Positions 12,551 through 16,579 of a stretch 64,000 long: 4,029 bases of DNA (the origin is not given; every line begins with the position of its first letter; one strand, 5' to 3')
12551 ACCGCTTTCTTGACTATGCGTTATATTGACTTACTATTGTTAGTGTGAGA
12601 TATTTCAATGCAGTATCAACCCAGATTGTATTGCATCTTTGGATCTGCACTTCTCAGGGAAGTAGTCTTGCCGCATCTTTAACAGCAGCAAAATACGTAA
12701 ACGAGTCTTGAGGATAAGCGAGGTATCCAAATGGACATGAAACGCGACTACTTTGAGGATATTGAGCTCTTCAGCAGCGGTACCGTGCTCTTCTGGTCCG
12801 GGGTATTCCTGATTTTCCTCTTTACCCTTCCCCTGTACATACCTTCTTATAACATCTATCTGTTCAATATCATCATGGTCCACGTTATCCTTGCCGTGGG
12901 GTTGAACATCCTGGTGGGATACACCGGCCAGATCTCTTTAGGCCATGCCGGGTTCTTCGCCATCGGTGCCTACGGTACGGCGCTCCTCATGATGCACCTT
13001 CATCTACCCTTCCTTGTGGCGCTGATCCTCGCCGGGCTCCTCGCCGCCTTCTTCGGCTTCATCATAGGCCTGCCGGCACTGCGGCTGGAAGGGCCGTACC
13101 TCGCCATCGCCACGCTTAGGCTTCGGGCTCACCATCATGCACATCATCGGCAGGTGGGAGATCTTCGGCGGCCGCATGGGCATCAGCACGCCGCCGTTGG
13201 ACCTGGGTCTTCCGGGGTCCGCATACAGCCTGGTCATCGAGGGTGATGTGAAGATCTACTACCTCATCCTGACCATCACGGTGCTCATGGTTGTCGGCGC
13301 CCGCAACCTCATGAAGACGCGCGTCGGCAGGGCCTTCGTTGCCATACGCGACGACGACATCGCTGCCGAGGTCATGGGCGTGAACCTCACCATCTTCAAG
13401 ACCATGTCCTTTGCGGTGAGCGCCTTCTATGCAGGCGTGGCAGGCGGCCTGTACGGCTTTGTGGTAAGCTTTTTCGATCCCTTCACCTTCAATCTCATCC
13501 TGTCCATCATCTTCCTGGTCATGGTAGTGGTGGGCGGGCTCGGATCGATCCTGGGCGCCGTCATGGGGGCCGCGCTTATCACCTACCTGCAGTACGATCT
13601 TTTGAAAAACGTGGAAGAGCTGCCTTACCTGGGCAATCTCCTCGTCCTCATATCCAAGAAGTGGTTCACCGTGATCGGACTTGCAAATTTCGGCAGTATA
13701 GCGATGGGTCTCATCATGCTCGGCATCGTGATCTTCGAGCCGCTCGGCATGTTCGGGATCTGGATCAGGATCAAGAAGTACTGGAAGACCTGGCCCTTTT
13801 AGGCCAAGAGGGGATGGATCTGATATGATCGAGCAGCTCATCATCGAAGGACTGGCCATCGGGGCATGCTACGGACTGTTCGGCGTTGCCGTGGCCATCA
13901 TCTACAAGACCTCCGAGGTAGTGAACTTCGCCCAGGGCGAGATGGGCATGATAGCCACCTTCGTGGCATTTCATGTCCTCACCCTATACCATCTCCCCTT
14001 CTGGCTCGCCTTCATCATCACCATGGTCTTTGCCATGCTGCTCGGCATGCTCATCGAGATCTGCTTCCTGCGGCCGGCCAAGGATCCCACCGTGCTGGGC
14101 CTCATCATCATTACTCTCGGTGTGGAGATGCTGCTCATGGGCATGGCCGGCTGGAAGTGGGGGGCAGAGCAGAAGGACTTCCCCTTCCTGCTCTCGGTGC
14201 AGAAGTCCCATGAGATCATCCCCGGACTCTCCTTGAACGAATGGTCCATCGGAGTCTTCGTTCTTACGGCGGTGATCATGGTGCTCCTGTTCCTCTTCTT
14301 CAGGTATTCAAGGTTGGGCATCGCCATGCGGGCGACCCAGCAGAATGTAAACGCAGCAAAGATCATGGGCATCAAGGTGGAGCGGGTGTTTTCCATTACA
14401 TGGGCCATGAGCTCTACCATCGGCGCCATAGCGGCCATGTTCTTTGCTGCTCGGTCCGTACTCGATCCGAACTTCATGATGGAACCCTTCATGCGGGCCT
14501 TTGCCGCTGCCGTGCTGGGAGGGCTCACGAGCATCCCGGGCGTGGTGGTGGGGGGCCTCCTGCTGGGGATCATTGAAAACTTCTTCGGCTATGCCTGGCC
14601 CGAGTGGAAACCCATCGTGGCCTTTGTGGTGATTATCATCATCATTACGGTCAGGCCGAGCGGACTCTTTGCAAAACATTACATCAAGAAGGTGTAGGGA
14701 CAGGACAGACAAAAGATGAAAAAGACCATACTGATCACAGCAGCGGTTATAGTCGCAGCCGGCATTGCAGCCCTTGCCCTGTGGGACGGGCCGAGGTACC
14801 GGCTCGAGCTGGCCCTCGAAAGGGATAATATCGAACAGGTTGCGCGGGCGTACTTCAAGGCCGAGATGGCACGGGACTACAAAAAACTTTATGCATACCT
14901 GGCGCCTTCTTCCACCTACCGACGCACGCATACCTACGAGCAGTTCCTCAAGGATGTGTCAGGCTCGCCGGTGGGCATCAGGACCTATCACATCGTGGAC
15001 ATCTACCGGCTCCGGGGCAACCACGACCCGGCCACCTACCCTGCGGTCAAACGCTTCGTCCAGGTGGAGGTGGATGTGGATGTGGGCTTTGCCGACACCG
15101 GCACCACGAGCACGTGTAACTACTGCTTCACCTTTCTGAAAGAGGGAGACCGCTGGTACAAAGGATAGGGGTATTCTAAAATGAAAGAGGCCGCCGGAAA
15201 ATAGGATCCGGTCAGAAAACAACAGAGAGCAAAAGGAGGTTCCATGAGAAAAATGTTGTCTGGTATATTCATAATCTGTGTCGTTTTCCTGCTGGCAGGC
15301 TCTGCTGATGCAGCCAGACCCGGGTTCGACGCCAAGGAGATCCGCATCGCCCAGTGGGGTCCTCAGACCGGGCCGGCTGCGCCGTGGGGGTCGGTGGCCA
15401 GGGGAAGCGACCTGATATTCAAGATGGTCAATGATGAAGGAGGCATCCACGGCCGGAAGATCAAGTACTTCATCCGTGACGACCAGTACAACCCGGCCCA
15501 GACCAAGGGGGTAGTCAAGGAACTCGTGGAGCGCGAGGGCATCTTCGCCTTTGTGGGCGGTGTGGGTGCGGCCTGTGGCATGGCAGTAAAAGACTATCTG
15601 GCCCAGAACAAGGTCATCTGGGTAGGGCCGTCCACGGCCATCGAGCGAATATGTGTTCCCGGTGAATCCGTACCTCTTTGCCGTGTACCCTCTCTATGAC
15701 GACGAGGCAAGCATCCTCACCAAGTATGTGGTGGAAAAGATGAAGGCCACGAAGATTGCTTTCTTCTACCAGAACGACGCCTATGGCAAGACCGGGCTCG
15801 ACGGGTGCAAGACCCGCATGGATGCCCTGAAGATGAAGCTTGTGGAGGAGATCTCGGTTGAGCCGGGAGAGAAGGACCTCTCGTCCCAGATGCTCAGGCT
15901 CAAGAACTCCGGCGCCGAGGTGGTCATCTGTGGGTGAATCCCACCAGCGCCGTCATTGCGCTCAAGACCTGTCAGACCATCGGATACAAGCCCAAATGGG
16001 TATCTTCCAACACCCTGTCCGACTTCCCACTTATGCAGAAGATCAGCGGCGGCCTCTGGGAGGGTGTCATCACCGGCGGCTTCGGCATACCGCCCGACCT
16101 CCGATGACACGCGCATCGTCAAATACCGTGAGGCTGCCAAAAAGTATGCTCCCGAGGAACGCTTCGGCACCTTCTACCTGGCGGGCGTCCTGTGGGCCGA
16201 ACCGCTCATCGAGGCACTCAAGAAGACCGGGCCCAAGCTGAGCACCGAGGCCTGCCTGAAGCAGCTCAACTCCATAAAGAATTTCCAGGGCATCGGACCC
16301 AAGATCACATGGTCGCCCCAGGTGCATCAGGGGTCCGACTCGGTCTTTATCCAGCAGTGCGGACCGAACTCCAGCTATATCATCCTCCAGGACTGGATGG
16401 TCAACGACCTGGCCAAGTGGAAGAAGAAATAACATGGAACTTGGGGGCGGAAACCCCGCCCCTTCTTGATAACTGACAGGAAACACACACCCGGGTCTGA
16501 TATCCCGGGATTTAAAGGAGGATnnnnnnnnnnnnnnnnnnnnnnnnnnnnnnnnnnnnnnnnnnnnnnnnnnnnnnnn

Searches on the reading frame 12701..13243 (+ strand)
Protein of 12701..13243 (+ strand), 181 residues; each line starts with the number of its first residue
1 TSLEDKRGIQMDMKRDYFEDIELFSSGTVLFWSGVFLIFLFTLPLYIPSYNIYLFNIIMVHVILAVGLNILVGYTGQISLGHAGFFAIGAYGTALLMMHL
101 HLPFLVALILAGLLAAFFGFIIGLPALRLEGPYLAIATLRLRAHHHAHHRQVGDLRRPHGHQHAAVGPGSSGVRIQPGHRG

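Call 46: search_protein_families(library=pfam, proteins=[window:12701-13243:+], max_evalue=0.01)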
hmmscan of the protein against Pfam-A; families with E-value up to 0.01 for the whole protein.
window:12701-13243:+ (181 aa): 1 family
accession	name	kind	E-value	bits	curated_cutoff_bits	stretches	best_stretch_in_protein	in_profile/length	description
PF02653.21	BPD_transp_2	-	2.7e-15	56.7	26.8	1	53-139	4-90/269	Branched-chain amino acid transport system / permease component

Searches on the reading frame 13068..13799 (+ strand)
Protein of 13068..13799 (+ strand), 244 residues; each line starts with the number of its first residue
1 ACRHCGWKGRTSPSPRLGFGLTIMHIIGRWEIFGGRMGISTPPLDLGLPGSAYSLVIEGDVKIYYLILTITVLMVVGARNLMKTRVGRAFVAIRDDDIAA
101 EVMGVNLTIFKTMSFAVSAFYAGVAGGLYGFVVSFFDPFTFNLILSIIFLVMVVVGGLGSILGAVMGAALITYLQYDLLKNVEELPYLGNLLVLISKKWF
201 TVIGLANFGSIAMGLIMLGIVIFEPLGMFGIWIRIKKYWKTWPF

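Call 46: search_protein_families(library=pfam, proteins=[window:13068-13799:+], max_evalue=0.01)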
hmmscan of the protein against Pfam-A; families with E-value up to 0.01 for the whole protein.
window:13068-13799:+ (244 aa): 2 families
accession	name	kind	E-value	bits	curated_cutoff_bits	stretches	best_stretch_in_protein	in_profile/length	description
PF02653.21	BPD_transp_2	-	5.7e-20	72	26.8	1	32-176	106-244/269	Branched-chain amino acid transport system / permease component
PF18910.5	DUF5665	-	0.0086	16.6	27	1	154-193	10-49/56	Domain of unknown function (DUF5665)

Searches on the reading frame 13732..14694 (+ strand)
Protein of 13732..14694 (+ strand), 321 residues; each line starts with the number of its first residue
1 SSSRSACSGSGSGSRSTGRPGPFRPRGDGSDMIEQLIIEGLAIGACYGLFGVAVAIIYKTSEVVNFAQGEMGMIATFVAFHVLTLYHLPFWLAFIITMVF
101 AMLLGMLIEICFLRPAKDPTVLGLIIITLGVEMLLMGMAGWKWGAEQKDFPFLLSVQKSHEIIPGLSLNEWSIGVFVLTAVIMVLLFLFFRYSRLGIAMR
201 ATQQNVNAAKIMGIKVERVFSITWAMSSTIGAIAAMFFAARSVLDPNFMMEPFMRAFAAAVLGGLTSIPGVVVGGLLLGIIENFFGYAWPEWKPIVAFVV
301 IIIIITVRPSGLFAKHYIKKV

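Call 46: search_protein_families(library=pfam, proteins=[window:13732-14694:+], max_evalue=0.01)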
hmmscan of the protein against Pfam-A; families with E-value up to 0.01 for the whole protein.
window:13732-14694:+ (321 aa): 1 family
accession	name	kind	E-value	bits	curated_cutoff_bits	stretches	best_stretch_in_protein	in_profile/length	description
PF02653.21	BPD_transp_2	-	1.4e-41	142.9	26.8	1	37-304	2-268/269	Branched-chain amino acid transport system / permease component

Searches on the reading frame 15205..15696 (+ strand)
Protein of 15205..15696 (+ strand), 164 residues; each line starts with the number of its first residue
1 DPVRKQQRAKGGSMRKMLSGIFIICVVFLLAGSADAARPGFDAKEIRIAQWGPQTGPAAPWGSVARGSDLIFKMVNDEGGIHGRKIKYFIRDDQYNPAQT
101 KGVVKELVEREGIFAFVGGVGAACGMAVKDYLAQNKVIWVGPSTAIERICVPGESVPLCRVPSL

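Call 54: search_protein_families(library=pfam, proteins=[window:15205-15696:+], max_evalue=0.001)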
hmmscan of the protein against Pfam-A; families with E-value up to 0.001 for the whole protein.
window:15205-15696:+ (164 aa): 2 families
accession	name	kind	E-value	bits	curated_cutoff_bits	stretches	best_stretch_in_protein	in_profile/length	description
PF13458.12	Peripla_BP_6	-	3.4e-26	93.2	31.7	1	45-151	1-108/343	Periplasmic binding protein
PF13433.12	Peripla_BP_5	-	5.1e-05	23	27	1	63-132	19-88/363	Periplasmic binding protein domain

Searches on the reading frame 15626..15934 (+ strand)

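Call 54: search_protein_families(library=pfam, proteins=[window:15626-15934:+], max_evalue=0.001)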
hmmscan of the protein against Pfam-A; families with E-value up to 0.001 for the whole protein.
window:15626-15934:+ (103 aa): 1 family
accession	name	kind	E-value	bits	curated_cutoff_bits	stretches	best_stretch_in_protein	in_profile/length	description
PF13458.12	Peripla_BP_6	-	9.5e-17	62.1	31.7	1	12-102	106-196/343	Periplasmic binding protein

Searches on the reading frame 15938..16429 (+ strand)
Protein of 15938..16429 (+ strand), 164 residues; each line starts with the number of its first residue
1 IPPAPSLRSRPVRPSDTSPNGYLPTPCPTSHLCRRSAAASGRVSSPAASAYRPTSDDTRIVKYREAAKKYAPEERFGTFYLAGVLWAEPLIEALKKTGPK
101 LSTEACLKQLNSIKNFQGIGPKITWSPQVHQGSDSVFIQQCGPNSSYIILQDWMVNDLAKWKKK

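Call 54: search_protein_families(library=pfam, proteins=[window:15938-16429:+], max_evalue=0.001)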
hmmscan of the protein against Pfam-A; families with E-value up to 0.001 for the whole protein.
window:15938-16429:+ (164 aa): 1 family
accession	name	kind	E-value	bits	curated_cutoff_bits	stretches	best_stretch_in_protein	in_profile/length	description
PF13458.12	Peripla_BP_6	-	5.2e-08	33.4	31.7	1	48-142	246-339/343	Periplasmic binding protein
